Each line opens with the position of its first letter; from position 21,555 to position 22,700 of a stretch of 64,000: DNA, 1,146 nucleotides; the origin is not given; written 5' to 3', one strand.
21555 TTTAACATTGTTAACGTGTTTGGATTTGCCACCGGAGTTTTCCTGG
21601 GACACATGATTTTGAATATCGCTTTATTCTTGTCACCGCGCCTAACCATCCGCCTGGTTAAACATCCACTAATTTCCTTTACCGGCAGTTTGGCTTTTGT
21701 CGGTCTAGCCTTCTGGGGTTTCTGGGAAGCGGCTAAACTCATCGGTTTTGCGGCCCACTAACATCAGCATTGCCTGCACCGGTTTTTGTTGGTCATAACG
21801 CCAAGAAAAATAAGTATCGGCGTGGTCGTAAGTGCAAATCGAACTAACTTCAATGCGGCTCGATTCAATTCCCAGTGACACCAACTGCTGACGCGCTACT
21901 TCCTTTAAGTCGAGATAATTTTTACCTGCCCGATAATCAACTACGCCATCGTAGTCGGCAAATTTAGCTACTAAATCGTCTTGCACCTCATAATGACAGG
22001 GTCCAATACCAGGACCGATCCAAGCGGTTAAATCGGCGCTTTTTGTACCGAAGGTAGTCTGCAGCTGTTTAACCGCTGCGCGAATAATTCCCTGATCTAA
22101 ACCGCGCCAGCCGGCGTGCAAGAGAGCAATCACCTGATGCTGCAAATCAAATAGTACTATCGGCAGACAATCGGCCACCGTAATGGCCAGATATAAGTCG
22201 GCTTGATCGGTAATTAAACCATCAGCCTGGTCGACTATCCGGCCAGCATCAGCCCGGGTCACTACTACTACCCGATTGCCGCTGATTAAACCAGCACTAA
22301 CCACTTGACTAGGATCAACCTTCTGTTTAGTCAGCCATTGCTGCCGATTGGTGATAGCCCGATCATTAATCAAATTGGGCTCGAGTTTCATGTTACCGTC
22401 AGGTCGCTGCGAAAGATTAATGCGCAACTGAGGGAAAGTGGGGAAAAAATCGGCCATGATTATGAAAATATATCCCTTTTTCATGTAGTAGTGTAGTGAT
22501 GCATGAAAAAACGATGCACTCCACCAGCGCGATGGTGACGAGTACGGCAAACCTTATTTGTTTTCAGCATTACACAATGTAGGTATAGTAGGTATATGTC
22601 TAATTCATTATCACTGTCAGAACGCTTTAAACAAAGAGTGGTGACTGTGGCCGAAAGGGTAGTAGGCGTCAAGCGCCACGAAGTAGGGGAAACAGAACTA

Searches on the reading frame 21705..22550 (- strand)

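Call 87: search_protein_families(library=pfam, proteins=[window:21705-22550:-], max_evalue=0.001)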
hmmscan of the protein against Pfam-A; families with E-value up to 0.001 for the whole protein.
window:21705-22550:- (281 aa): 1 family
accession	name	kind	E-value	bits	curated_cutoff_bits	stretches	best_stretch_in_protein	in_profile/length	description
PF02578.20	Cu-oxidase_4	-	6.1e-56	189.9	22.9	1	66-256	29-229/238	Multi-copper polyphenol oxidoreductase laccase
